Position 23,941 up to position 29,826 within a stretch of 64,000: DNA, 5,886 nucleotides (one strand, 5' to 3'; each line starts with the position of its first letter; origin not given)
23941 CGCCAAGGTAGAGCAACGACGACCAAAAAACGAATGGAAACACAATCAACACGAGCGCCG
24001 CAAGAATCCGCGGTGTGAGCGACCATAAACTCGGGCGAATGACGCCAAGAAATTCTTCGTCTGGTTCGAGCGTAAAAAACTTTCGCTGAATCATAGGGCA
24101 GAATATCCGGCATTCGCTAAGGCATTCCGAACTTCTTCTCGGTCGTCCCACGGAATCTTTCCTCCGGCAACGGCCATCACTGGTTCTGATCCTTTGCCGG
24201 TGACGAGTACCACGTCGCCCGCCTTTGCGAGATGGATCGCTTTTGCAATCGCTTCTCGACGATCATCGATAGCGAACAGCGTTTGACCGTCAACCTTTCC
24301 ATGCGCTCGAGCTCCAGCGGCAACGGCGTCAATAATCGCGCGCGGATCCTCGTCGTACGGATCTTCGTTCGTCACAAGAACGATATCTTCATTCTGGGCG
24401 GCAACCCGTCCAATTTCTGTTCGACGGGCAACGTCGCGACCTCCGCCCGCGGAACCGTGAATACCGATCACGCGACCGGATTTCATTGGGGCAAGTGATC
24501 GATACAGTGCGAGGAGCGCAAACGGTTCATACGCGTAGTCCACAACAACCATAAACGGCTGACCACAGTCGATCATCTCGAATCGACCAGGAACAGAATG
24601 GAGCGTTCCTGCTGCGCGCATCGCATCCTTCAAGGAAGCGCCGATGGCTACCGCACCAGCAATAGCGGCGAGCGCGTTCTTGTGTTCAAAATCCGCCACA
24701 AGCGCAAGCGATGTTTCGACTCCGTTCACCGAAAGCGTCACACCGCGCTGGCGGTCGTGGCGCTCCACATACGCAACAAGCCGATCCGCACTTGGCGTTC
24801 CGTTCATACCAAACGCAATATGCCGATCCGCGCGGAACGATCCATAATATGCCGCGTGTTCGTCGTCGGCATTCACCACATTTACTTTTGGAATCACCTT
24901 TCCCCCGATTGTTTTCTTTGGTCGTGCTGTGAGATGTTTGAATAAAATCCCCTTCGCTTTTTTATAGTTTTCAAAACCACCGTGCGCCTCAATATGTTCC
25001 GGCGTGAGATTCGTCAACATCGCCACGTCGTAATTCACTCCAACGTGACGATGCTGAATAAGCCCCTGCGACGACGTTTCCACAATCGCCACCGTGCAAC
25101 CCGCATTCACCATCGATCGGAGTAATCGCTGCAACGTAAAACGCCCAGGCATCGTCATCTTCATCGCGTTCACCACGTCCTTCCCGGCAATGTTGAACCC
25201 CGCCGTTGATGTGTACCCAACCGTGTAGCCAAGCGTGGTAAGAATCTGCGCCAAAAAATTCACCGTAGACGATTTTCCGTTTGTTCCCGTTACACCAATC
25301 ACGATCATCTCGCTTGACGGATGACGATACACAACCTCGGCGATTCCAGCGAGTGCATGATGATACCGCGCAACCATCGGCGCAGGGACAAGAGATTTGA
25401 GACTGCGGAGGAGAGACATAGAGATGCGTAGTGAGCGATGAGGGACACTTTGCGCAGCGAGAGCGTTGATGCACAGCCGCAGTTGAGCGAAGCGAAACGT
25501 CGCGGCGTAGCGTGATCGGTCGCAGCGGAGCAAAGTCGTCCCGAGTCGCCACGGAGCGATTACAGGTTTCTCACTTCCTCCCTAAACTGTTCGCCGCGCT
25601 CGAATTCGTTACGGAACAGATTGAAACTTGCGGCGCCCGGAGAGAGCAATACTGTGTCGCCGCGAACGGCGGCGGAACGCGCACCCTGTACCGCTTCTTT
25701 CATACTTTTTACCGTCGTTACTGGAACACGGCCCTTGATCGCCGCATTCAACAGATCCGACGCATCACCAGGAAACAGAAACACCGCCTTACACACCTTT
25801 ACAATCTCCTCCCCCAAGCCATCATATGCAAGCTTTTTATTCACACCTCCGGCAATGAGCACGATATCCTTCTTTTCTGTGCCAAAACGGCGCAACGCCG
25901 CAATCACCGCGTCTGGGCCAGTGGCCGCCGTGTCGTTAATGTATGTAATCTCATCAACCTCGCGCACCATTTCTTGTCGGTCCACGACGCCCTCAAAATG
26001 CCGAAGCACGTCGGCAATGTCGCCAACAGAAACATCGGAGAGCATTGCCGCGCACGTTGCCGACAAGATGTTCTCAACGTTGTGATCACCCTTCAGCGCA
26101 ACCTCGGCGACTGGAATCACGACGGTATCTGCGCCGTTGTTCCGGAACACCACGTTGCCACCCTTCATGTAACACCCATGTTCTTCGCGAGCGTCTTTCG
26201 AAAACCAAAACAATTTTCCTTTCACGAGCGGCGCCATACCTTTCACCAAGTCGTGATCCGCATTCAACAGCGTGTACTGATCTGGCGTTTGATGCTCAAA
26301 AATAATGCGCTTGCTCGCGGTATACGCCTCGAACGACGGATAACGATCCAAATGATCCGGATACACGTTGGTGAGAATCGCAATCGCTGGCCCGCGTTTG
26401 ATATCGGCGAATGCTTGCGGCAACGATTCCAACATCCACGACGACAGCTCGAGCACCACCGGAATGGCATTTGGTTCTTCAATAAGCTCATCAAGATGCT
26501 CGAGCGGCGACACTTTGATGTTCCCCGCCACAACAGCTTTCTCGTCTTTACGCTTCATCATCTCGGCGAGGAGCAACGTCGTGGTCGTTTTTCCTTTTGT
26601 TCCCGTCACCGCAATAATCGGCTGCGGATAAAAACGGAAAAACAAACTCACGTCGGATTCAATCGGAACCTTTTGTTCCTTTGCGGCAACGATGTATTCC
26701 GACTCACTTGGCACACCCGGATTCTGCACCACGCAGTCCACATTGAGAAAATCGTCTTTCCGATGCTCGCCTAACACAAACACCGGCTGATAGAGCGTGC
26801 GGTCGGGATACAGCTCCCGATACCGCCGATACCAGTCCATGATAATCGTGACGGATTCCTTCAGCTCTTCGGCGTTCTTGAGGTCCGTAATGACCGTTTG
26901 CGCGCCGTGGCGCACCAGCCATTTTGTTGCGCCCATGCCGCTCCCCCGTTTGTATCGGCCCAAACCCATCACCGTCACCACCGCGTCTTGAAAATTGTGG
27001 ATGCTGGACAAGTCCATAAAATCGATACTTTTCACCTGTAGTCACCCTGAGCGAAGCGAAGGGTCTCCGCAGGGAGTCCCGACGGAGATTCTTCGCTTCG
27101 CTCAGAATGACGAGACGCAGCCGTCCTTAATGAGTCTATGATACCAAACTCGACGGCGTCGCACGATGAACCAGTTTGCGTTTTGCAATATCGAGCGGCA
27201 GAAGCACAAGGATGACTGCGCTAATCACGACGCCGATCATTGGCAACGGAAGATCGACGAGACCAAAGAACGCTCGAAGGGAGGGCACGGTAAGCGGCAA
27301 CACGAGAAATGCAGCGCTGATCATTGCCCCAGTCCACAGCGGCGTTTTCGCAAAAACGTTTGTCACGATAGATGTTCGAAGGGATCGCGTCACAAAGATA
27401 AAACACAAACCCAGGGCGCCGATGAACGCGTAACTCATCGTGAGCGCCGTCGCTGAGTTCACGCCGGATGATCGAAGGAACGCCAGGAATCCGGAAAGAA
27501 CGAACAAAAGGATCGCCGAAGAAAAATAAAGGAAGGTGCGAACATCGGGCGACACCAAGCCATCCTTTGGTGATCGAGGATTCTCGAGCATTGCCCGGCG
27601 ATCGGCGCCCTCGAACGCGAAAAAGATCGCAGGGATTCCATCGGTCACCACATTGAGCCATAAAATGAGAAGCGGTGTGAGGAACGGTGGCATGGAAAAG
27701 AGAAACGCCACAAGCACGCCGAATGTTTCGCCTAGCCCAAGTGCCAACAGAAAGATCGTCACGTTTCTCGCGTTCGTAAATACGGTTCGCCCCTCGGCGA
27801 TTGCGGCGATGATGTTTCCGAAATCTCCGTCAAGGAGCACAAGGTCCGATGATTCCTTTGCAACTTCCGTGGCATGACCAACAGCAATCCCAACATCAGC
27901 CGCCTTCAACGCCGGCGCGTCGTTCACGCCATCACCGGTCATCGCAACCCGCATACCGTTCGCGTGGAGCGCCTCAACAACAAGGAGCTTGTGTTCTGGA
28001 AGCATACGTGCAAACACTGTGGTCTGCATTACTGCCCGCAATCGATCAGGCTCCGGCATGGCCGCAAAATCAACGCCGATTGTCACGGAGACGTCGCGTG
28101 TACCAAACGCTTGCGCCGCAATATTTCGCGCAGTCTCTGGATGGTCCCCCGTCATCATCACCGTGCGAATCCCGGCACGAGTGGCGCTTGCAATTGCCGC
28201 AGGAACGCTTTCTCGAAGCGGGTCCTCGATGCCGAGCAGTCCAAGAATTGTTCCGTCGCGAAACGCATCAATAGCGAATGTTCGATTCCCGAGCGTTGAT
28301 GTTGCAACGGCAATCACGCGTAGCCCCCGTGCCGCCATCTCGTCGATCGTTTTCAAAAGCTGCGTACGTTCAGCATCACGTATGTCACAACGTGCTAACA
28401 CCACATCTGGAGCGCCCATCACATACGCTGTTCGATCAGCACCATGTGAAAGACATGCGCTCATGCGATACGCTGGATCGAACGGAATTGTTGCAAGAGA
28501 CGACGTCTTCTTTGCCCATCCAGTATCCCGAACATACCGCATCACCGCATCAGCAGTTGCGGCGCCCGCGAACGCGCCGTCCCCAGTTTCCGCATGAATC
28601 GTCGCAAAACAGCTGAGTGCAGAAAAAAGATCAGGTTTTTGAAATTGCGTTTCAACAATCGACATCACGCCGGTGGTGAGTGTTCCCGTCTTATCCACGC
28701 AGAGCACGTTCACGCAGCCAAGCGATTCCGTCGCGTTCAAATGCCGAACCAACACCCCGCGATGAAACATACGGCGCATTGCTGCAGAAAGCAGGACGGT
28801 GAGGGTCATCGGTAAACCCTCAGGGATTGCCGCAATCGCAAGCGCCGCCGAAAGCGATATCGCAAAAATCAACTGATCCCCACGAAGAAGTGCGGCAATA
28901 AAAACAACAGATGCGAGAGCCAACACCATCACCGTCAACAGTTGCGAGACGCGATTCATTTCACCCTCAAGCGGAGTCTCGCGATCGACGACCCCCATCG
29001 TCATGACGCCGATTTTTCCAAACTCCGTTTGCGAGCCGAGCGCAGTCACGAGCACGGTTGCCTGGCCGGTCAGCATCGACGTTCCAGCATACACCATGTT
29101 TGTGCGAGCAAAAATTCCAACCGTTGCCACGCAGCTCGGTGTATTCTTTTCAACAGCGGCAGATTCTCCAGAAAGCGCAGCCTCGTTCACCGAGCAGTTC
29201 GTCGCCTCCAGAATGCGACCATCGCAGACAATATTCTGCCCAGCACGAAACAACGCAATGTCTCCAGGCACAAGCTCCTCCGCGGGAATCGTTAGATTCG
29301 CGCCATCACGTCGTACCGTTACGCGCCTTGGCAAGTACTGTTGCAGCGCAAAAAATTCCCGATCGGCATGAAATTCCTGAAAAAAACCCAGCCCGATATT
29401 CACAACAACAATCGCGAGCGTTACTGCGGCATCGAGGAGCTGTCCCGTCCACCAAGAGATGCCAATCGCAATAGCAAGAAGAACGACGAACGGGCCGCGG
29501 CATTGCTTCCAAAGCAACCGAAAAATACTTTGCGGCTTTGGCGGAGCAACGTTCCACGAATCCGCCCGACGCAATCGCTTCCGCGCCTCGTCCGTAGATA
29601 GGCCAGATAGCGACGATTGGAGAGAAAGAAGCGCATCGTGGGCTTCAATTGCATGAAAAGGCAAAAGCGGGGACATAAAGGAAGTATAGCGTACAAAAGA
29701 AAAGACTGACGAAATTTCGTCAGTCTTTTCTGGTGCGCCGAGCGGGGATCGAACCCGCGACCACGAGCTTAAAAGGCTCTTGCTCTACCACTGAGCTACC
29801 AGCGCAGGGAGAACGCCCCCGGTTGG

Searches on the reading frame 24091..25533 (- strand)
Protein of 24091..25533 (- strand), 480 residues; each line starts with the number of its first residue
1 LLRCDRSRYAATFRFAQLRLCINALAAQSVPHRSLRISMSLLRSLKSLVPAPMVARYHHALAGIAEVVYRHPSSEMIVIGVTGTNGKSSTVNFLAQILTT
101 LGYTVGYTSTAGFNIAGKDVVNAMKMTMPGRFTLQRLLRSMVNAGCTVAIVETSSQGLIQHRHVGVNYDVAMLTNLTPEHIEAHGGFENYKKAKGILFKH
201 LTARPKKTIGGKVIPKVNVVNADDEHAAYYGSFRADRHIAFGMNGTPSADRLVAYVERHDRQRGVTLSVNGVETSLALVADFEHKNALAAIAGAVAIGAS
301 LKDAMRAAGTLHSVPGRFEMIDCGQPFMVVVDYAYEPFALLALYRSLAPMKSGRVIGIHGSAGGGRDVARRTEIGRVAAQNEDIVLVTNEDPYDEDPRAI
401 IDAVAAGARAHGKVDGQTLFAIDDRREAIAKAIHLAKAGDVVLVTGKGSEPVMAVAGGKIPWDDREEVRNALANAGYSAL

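Call 53: search_protein_families(library=pfam, proteins=[window:24091-25533:-], max_evalue=0.001)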
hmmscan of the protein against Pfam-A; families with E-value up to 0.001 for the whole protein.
window:24091-25533:- (480 aa): 2 families
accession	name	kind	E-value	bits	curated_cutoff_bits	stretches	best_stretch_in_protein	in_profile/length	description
PF08245.18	Mur_ligase_M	-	3.1e-36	125.6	24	1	81-292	1-198/200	Mur ligase middle domain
PF02875.26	Mur_ligase_C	-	5.7e-22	79.3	28.4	1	316-448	1-127/127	Mur ligase, glutamate ligase domain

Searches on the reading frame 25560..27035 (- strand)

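Call 53: search_protein_families(library=pfam, proteins=[window:25560-27035:-], max_evalue=0.001)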
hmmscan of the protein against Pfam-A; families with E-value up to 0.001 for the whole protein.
window:25560-27035:- (491 aa): 3 families
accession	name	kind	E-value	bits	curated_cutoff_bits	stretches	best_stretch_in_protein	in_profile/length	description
PF08245.18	Mur_ligase_M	-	5.2e-26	92.3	24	1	143-330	1-200/200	Mur ligase middle domain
PF02875.26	Mur_ligase_C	-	6.6e-13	50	28.4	1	353-466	2-125/127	Mur ligase, glutamate ligase domain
PF21799.2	MurD-like_N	-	2.7e-05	24.8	27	1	20-125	3-86/88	Mur ligase MurD-like, N-terminal domain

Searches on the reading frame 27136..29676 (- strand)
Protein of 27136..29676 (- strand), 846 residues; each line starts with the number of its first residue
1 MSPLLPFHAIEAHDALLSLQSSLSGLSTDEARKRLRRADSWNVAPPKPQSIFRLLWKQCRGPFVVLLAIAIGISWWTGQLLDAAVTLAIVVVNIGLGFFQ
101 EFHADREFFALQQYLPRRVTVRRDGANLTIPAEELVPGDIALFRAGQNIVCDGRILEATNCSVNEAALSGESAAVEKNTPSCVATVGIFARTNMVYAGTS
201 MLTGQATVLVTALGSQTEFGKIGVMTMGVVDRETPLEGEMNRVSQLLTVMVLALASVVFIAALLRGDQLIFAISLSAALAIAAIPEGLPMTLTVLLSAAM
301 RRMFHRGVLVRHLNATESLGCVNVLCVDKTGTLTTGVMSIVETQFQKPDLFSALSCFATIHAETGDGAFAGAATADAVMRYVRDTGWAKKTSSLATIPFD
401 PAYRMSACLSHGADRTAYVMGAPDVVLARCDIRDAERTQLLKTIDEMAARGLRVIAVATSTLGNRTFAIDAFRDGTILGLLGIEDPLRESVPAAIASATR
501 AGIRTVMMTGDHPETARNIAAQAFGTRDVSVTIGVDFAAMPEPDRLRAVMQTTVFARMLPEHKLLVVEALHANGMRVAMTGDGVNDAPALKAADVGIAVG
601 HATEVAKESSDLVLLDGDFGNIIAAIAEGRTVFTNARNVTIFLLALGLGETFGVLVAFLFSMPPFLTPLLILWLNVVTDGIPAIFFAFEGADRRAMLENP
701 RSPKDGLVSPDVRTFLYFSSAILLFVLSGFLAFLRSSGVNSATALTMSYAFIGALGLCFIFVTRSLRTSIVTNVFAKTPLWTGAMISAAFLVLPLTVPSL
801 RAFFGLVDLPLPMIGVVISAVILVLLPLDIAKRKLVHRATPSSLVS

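Call 53: search_protein_families(library=pfam, proteins=[window:27136-29676:-], max_evalue=0.001)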
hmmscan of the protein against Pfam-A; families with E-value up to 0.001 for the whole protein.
window:27136-29676:- (846 aa): 5 families
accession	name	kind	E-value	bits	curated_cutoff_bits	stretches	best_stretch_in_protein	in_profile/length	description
PF00122.25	E1-E2_ATPase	-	2.2e-47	161.4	28.1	1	114-305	2-180/181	E1-E2 ATPase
PF00689.26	Cation_ATPase_C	-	1.7e-26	93.5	27.3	1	664-832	2-173/175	Cation transporting ATPase, C-terminus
PF00702.32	Hydrolase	-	1.2e-20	75.1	26.4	1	323-594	2-191/191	haloacid dehalogenase-like hydrolase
PF00690.31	Cation_ATPase_N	-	3.7e-10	39.7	20.4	1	8-74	2-69/69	Cation transporter/ATPase, N-terminus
PF08282.18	Hydrolase_3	-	2.4e-05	24.6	20.9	1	567-616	196-245/255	haloacid dehalogenase-like hydrolase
